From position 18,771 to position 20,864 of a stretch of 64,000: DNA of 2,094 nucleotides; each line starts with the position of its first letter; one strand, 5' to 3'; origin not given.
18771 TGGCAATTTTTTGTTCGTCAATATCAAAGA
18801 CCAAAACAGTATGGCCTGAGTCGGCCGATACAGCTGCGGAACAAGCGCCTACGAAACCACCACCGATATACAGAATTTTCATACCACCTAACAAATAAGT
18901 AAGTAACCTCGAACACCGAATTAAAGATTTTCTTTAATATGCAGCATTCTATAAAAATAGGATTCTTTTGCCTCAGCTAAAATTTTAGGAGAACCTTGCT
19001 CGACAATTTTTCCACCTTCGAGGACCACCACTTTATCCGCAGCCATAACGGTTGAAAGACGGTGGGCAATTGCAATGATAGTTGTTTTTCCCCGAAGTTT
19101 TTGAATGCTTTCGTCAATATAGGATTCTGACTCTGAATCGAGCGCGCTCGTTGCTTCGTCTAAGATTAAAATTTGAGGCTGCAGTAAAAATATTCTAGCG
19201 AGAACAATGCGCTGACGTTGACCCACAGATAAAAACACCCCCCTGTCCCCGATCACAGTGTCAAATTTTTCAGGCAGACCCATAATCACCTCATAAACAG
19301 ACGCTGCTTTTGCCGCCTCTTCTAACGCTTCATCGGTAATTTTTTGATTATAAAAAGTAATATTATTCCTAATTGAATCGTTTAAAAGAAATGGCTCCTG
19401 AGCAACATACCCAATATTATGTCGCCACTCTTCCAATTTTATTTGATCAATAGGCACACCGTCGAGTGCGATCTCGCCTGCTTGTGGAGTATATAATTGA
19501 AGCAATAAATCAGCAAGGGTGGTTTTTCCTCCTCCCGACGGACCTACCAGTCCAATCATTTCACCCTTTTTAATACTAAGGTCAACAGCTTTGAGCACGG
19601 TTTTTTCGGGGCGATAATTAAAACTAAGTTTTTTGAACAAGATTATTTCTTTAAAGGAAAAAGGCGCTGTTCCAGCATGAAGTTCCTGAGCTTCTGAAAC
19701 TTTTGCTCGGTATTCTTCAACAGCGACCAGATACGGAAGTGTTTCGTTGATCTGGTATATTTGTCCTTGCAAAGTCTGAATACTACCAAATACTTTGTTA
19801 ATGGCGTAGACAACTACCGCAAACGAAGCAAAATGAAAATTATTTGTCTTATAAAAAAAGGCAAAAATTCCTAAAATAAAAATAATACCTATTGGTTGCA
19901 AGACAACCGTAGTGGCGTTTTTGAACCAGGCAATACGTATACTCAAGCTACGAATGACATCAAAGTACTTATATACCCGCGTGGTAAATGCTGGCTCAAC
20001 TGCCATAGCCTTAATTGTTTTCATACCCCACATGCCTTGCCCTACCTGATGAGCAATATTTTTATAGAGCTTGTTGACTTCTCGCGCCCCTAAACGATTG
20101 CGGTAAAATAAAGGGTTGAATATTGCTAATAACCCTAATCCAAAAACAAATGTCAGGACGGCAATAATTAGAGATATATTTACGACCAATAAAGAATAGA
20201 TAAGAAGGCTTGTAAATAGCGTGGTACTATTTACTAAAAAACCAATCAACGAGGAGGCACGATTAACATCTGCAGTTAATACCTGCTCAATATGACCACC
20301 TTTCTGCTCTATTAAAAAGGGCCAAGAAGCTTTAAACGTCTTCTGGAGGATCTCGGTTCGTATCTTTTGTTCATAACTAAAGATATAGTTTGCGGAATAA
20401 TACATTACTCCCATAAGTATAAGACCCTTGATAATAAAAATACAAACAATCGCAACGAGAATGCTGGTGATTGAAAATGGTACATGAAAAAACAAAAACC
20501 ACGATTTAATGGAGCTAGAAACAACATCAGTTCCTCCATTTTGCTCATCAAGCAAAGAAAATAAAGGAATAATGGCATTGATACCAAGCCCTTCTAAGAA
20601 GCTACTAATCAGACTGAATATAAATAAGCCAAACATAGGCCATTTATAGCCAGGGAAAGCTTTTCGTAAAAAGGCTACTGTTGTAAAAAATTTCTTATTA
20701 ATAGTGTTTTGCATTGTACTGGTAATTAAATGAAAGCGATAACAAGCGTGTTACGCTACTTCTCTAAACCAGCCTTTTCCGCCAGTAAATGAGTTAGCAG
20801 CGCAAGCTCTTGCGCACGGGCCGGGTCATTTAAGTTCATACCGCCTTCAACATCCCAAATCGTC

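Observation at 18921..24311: KpsC/KpsS-like capsule protein with MsbA-like ABC exporter adjacent to CMP-nonulosonate synthesis; a candidate nonulosonate/Kdo-type transferase and ABC-dependent export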

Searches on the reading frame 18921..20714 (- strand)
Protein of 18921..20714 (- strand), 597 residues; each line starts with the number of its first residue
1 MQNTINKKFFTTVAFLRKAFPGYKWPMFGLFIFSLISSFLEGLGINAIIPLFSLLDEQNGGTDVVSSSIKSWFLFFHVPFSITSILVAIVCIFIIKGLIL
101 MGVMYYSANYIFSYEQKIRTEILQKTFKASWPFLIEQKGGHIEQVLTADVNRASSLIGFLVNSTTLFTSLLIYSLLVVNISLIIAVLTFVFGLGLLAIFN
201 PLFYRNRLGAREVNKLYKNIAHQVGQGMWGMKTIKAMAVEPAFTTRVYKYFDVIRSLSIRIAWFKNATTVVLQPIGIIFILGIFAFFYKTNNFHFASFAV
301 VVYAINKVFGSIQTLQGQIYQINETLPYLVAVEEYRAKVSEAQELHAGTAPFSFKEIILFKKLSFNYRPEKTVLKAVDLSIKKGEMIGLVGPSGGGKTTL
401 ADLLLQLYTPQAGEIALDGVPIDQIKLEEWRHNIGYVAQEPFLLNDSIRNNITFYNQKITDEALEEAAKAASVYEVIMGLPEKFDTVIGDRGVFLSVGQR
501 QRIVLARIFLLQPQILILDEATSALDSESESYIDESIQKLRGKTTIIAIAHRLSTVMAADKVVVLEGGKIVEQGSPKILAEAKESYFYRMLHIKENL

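Call 3: search_protein_families(library=pfam, proteins=[window:18921-20714:-], max_evalue=0.01)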
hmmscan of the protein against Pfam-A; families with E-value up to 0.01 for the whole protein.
window:18921-20714:- (597 aa): 4 families
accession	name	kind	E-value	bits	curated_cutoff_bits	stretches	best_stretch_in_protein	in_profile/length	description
PF00005.33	ABC_tran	-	7.9e-33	114.4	25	1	374-523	1-137/137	ABC transporter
PF00664.28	ABC_membrane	-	1.2e-05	25.6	28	1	63-287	37-246/274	ABC transporter transmembrane region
PF02463.25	SMC_N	-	0.00011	22.2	40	1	494-564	136-210/220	RecF/RecN/SMC N terminal domain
PF00270.35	DEAD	-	0.005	17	26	0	382-544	12-151/167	DEAD/DEAH box helicase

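Call 4: search_protein_families(library=ncbifam, proteins=[window:18921-20714:-], max_evalue=0.01)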
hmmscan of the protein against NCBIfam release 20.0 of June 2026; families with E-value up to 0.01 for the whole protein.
window:18921-20714:- (597 aa): 189 families (the best 25 are shown)
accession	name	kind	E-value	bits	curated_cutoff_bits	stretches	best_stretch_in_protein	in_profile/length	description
NF045513.1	HepA_fam_ABC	equivalog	9.9e-103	344.6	725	1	7-583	16-599/610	heterocyst formation ABC transporter subunit HepA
TIGR02203.1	MsbA_lipidA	equivalog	3.7e-87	293.2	602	1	86-586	58-562/572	lipid A export permease/ATP-binding protein MsbA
TIGR02204.1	MsbA_rel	hypoth_equivalog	1.1e-78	265.4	780.4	1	115-586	90-568/576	ABC transporter, permease/ATP-binding protein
TIGR00958.1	3a01208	subfamily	1.3e-77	261.7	874.6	2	348-586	469-707/711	antigen peptide transporter 2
TIGR03797.1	NHLM_micro_ABC2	equivalog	6.3e-74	249.7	709.4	1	164-590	259-681/686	NHLP bacteriocin export ABC transporter permease/ATPase subunit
TIGR03796.1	NHLM_micro_ABC1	equivalog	8.9e-73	245.6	853.3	1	85-586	196-705/710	NHLP family bacteriocin export ABC transporter peptidase/permease/ATPase subunit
TIGR03375.1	type_I_sec_LssB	subfamily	2.2e-72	244.4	693.1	1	162-582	263-691/696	type I secretion system permease/ATPase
NF052233.1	CphA_assoc_ABC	equivalog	2.8e-72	244.2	880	1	117-590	264-739/766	cyanophycin metabolism-associated ABC transporter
TIGR01846.1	type_I_sec_HlyB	subfamily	3.2e-71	240.6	725.55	1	165-586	268-685/694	type I secretion system permease/ATPase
NF010178.0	PRK13657.1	equivalog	3.5e-71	240.4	733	1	157-591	131-567/588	glucan ABC transporter ATP-binding protein/ permease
NF050066.1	LPSTprtrPglK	equivalog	8.7e-69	232.4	1000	1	27-566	17-556/558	BC-type lipopolysaccharide transporter PglK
NF008381.0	PRK11176.1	equivalog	2.7e-67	227.5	867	1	86-586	63-572/582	lipid A ABC transporter ATP-binding protein/permease MsbA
TIGR02857.1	CydD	equivalog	6.9e-67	226.6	435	1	64-565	25-529/529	thiol reductant ABC exporter subunit CydD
TIGR01192.1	chvA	subfamily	3.4e-60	204.3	585.4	1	157-592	131-568/585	glucan export ABC transporter ATP-binding protein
NF008056.1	PRK10790.1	equivalog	1.3e-58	198.9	746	1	90-592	68-573/584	SmdB family multidrug efflux ABC transporter permease/ATP-binding protein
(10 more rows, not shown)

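Call 55: search_solved_structures(query=window:18921-20711:-, max_evalue=1e-40)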
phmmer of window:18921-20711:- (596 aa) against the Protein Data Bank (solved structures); distinct sequences matched with E-value up to 1e-40: 226 (the best 60 are shown).
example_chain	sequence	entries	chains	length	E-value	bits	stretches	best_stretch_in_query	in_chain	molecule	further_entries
7zk8_A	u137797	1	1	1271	5.9e-115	388.3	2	346-587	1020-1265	ATP-dependent translocase ABCB1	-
7zka_A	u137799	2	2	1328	6.7e-115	388.1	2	347-589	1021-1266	ATP-dependent translocase ABCB1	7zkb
7zk4_A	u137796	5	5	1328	8.6e-115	387.8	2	347-589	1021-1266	ATP-dependent translocase ABCB1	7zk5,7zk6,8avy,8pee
7zk9_A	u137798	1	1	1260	9.7e-114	384.3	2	346-587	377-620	ATP-dependent translocase ABCB1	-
6q81_A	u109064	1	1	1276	1.5e-112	380.3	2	346-589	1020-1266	P-glycoprotein (ABCB1)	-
4m2s_A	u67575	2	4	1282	1.5e-112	380.3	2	346-589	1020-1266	Multidrug resistance protein 1A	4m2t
4q9h_A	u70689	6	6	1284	1.5e-112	380.3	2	346-589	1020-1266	Multidrug resistance protein 1A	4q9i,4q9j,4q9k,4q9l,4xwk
5kpi_A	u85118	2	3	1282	1.5e-112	380.3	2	346-589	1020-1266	Multidrug resistance protein 1A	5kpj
4ksb_A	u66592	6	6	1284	1.5e-112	380.3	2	346-589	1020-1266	Multidrug resistance protein 1A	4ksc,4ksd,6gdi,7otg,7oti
3g60_A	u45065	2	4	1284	1.5e-112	380.3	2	346-589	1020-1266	Multidrug resistance protein 1a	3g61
4lsg_A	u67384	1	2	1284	1.6e-112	380.2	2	346-589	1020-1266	Multidrug resistance protein 1A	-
3g5u_A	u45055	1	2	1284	1.7e-112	380.2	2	346-589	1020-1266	Multidrug resistance protein 1a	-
6ujt_A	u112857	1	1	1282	1.7e-112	380.2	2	346-589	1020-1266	ATP-dependent translocase ABCB1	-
6ujr_A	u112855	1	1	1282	1.8e-112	380.1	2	346-589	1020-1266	ATP-dependent translocase ABCB1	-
4m1m_A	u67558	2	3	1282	1.8e-112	380.1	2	346-589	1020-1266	Multidrug resistance protein 1A | ATP-dependent translocase ABCB1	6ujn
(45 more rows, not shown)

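Call 78: find_homologous_proteins(query=window:18921-20711:-, max_evalue=1e-50)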
Query window:18921-20711:- (596 aa): 904 proteins with E <= 1e-50 among 8000 candidates; the best 120 are listed.
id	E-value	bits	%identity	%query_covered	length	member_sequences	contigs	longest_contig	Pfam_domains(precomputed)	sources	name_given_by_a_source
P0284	0.0e+0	1299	100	100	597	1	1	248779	PF00005.34,PF00664.29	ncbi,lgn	-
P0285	1.2e-249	848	65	98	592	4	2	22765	PF00005.34,PF02463.26,PF13304.13,PF00664.29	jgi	jgi:ABC-type multidrug transport system fused ATPase/permease subunit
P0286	6.1e-176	605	49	97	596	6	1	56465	PF00005.34,PF02463.26,PF00664.29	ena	-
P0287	8.0e-176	604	48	98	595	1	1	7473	PF00005.34,PF02463.26,PF00664.29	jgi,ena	-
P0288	2.2e-175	603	46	99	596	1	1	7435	PF00005.34,PF02463.26,PF00664.29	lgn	-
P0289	2.5e-174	599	48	97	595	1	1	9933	PF00005.34,PF02463.26,PF00664.29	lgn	-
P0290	8.1e-174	598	48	98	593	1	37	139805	PF00005.34,PF02463.26,PF00664.29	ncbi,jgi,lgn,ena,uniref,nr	ncbi:hypothetical protein A3G55_00430 [Candidatus Giovannonibacteria bacterium RIFCSPLOWO2_12_FULL_4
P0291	6.4e-173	595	47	98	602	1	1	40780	PF00005.34,PF02463.26,PF00664.29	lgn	-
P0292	1.0e-171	591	47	99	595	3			PF00005.34,PF02463.26,PF00664.29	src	-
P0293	2.3e-171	589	45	99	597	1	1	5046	PF00005.34,PF02463.26,PF00664.29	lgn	-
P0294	3.5e-171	589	47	97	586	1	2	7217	PF00005.34,PF02463.26,PF00664.29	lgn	-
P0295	3.9e-170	585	47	97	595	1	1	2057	PF00005.34,PF02463.26,PF00664.29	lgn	-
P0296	5.4e-170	585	46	98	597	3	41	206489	PF00005.34,PF02463.26,PF00664.29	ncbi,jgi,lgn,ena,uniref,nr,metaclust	ncbi:hypothetical protein A3B05_01700 [Candidatus Giovannonibacteria bacterium RIFCSPLOWO2_01_FULL_4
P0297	4.8e-169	582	47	97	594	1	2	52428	PF00005.34,PF13555.13,PF02463.26,PF00664.29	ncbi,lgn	-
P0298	4.8e-169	582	46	98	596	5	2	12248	PF00005.34,PF02463.26,PF00664.29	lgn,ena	-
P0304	1.0e-167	577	46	99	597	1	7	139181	PF00005.34,PF02463.26,PF00664.29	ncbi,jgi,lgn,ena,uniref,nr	ncbi:MAG: ABC transporter related protein [Candidatus Magasanikbacteria bacterium GW2011_GWC2_41_17]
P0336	2.3e-156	540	45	99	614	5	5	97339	PF00005.34,PF02463.26,PF00664.29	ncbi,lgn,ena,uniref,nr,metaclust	ncbi:MAG: hypothetical protein A2909_00900 [Candidatus Tagabacteria bacterium RIFCSPLOWO2_01_FULL_39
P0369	2.7e-146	507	42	97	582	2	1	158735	PF00005.34,PF02463.26,PF00664.29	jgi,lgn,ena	-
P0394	1.0e-138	482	41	96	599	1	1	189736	PF00005.34,PF13555.13,PF02463.26,PF13304.13,PF13191.13,PF00664.29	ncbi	-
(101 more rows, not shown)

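Call 79: find_encoding_contigs(protein=P0285, flank=7000, max_places=1)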
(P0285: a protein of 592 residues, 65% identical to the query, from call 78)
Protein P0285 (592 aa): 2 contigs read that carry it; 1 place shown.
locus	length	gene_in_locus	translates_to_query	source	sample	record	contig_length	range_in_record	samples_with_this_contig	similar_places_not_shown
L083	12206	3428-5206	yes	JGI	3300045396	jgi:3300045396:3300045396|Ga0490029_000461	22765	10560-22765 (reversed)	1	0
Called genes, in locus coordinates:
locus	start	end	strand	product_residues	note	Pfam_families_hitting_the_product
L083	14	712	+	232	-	PF01128:IspD (faint), PF02348:CTP_transf_3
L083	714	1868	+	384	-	PF02350:Epimerase_2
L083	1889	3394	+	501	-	PF05159:Capsule_synth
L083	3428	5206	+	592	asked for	PF00664:ABC_membrane, PF00005:ABC_tran, PF02463:SMC_N (weak), PF13304:AAA_21 (faint)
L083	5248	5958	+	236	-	-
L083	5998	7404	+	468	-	PF02737:3HCDH_N (faint), PF03721:UDPG_MGDP_dh_N, PF00984:UDPG_MGDP_dh, PF03720:UDPG_MGDP_dh_C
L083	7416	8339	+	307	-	PF01073:3Beta_HSD, PF01370:Epimerase, PF02719:Polysacc_synt_2, PF04321:RmlD_sub_bind, PF07993:NAD_binding_4 (faint), PF08659:KR (weak), PF13460:NAD_binding_10 (weak), PF16363:GDP_Man_Dehyd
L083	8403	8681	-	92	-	PF01016:Ribosomal_L27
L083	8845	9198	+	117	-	-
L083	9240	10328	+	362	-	PF01098:FTSW_RODA_SPOVE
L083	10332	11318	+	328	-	PF01073:3Beta_HSD, PF01370:Epimerase, PF02719:Polysacc_synt_2, PF04321:RmlD_sub_bind, PF07993:NAD_binding_4, PF13460:NAD_binding_10, PF16363:GDP_Man_Dehyd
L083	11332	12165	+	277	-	PF01370:Epimerase, PF04321:RmlD_sub_bind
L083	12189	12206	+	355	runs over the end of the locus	PF01380:SIS (weak), PF10432:bact-PGI_C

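Call 80: find_encoding_contigs(protein=P0286, flank=7000, max_places=1)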
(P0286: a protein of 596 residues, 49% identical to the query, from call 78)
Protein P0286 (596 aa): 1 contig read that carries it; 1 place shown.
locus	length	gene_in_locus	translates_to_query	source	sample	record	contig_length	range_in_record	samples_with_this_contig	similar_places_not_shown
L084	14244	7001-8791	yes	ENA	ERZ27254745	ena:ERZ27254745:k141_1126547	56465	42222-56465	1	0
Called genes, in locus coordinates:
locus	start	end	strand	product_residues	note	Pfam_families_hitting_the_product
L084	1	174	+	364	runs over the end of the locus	PF02350:Epimerase_2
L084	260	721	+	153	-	-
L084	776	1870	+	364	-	PF03102:NeuB, PF08666:SAF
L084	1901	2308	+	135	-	PF14602:Hexapep_2 (faint), PF00132:Hexapep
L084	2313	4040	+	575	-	PF02543:Carbam_trans_N, PF16861:Carbam_trans_C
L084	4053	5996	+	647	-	PF16363:GDP_Man_Dehyd (faint), PF01370:Epimerase, PF01041:DegT_DnrJ_EryC1, PF01053:Cys_Met_Meta_PP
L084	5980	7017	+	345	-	PF00106:adh_short, PF01073:3Beta_HSD, PF01370:Epimerase, PF02719:Polysacc_synt_2, PF04321:RmlD_sub_bind, PF05368:NmrA, PF16363:GDP_Man_Dehyd, PF07993:NAD_binding_4, +2 more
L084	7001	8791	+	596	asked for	PF00664:ABC_membrane, PF02463:SMC_N (weak), PF00005:ABC_tran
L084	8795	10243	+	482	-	PF05159:Capsule_synth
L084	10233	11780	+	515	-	-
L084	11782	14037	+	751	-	PF13428:TPR_14 (faint), PF04932:Wzy_C, PF13181:TPR_8 (faint), PF21033:RMD1-3 (faint), PF25058:ARM_TT21 (weak), PF12895:ANAPC3 (faint), PF13424:TPR_12 (faint), PF23914:TPR_CcmH_CycH (weak), +7 more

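Call 81: find_encoding_contigs(protein=P0290, flank=7000, max_places=1)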
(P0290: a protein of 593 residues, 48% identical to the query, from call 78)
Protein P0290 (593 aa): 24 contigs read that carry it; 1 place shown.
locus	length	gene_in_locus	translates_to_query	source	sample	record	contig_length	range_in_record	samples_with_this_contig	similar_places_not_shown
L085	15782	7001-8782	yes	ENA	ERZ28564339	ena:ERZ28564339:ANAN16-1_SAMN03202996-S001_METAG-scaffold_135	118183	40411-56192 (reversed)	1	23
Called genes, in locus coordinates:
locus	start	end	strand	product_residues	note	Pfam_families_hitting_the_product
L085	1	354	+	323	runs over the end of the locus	PF00685:Sulfotransfer_1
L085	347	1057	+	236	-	PF02348:CTP_transf_3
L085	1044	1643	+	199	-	PF05175:MTS, PF03291:mRNA_G-N7_MeTrfase, PF13489:Methyltransf_23, PF01209:Ubie_methyltran, PF02353:CMAS, PF03848:TehB, PF13847:Methyltransf_31, PF08241:Methyltransf_11, +2 more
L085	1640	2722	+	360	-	PF03102:NeuB, PF08666:SAF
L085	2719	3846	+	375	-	PF02350:Epimerase_2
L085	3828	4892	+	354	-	PF13480:Acetyltransf_6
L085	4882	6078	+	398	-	PF01041:DegT_DnrJ_EryC1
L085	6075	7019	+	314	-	PF01073:3Beta_HSD, PF01370:Epimerase, PF02719:Polysacc_synt_2, PF04321:RmlD_sub_bind, PF13460:NAD_binding_10, PF16363:GDP_Man_Dehyd, PF07993:NAD_binding_4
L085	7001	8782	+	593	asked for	PF00664:ABC_membrane, PF00005:ABC_tran, PF02463:SMC_N (weak)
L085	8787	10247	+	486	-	PF05159:Capsule_synth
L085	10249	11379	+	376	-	PF13480:Acetyltransf_6 (weak)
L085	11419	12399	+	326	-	PF00106:adh_short, PF01370:Epimerase, PF02719:Polysacc_synt_2, PF04321:RmlD_sub_bind, PF01073:3Beta_HSD, PF07993:NAD_binding_4, PF13460:NAD_binding_10, PF16363:GDP_Man_Dehyd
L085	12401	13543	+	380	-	PF01041:DegT_DnrJ_EryC1, PF01212:Beta_elim_lyase, PF00266:Aminotran_5 (weak)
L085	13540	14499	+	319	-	PF00899:ThiF (faint), PF01408:GFO_IDH_MocA, PF22725:GFO_IDH_MocA_C3, PF02894:GFO_IDH_MocA_C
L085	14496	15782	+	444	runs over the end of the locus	PF00202:Aminotran_3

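Call 82: find_encoding_contigs(protein=P0296, flank=7000, max_places=1)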
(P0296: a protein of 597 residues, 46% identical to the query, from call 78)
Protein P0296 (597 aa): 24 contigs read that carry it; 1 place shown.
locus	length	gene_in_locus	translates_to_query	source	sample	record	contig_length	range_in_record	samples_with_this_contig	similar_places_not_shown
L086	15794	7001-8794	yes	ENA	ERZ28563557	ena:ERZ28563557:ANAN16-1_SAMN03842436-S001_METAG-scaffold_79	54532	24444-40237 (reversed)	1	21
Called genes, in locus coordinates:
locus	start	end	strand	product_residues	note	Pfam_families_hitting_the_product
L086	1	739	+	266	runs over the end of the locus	PF04321:RmlD_sub_bind (faint), PF07993:NAD_binding_4 (faint), PF01370:Epimerase, PF16363:GDP_Man_Dehyd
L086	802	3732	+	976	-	PF01471:PG_binding_1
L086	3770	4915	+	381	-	PF02350:Epimerase_2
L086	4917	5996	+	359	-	PF03102:NeuB, PF08666:SAF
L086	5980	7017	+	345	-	PF00106:adh_short, PF01073:3Beta_HSD, PF01370:Epimerase, PF02719:Polysacc_synt_2, PF04321:RmlD_sub_bind, PF05368:NmrA, PF16363:GDP_Man_Dehyd, PF07993:NAD_binding_4, +2 more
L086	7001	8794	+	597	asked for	PF00664:ABC_membrane, PF02463:SMC_N (weak), PF00005:ABC_tran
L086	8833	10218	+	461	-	PF05159:Capsule_synth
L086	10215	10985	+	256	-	PF13489:Methyltransf_23, PF08241:Methyltransf_11, PF08242:Methyltransf_12 (weak), PF13649:Methyltransf_25, PF13847:Methyltransf_31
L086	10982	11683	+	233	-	PF02348:CTP_transf_3, PF12804:NTP_transf_3 (weak)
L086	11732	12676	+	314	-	PF03102:NeuB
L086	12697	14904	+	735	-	PF04932:Wzy_C, PF13432:TPR_16 (faint), PF21033:RMD1-3 (faint), PF23914:TPR_CcmH_CycH, PF25058:ARM_TT21 (faint), PF13424:TPR_12 (faint), PF00515:TPR_1 (weak), PF13181:TPR_8 (weak), +5 more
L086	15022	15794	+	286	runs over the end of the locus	-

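Call 83: find_encoding_contigs(protein=P0304, flank=7000, max_places=1)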
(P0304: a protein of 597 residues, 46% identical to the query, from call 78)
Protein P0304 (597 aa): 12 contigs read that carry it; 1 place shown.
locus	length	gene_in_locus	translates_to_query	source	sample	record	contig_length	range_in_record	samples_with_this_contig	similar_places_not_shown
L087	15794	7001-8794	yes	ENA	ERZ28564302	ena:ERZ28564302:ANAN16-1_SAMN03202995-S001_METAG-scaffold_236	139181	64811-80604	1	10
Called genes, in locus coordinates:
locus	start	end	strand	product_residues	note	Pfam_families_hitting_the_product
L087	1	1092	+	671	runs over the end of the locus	PF04055:Radical_SAM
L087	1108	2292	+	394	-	-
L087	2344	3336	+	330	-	PF01408:GFO_IDH_MocA, PF22725:GFO_IDH_MocA_C3, PF02894:GFO_IDH_MocA_C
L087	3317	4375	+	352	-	PF03102:NeuB, PF08666:SAF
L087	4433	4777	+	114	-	PF25087:GMPPB_C (faint), PF00132:Hexapep, PF14602:Hexapep_2 (weak)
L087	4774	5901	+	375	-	PF01041:DegT_DnrJ_EryC1, PF01053:Cys_Met_Meta_PP (weak)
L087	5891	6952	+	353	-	PF00106:adh_short, PF01073:3Beta_HSD, PF01370:Epimerase, PF02719:Polysacc_synt_2, PF04321:RmlD_sub_bind, PF05368:NmrA, PF07993:NAD_binding_4, PF16363:GDP_Man_Dehyd, +3 more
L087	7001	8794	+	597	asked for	PF00664:ABC_membrane, PF02463:SMC_N (weak), PF00005:ABC_tran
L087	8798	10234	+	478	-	PF02310:B12-binding, PF04055:Radical_SAM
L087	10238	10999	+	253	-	PF00977:His_biosynth, PF02581:TMP-TENI (faint), PF01116:F_bP_aldolase (faint), PF03060:NMO (faint), PF01180:DHO_dh (faint), PF05690:ThiG (faint)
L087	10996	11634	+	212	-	PF00117:GATase, PF01174:SNO (weak), PF07685:GATase_3 (weak)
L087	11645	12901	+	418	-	-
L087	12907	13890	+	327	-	PF13489:Methyltransf_23, PF07021:MetW, PF08241:Methyltransf_11, PF08242:Methyltransf_12, PF13649:Methyltransf_25 (faint)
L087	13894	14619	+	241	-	PF02348:CTP_transf_3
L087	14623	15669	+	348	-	PF03102:NeuB, PF08666:SAF (weak)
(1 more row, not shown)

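Call 84: find_encoding_contigs(protein=P0336, flank=7000, max_places=1)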
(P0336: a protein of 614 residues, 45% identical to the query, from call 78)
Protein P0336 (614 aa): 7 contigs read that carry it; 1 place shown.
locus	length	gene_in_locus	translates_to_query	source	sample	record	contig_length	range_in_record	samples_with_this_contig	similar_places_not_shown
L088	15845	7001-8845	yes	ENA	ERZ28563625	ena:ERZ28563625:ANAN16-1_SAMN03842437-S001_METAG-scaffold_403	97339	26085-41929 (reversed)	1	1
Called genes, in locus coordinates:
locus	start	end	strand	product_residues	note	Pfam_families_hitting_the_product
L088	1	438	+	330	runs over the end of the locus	PF03807:F420_oxidored (faint), PF00389:2-Hacid_dh, PF02826:2-Hacid_dh_C, PF03446:NAD_binding_2 (weak)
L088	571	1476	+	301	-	PF04199:Cyclase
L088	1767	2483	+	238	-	PF02348:CTP_transf_3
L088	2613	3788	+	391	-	PF02746:MR_MLE_N, PF13378:MR_MLE_C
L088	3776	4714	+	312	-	PF00389:2-Hacid_dh, PF02826:2-Hacid_dh_C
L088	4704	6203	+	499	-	PF00892:EamA (faint), PF08282:Hydrolase_3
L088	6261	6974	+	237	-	-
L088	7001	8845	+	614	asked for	PF00664:ABC_membrane, PF02463:SMC_N (weak), PF00005:ABC_tran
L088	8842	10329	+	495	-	PF05159:Capsule_synth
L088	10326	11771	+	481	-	PF05159:Capsule_synth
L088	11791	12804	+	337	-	PF03102:NeuB, PF08666:SAF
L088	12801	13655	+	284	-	-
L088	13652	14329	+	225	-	PF02348:CTP_transf_3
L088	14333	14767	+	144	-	PF00132:Hexapep, PF14602:Hexapep_2 (weak)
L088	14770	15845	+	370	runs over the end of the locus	PF01041:DegT_DnrJ_EryC1, PF00155:Aminotran_1_2 (faint), PF01053:Cys_Met_Meta_PP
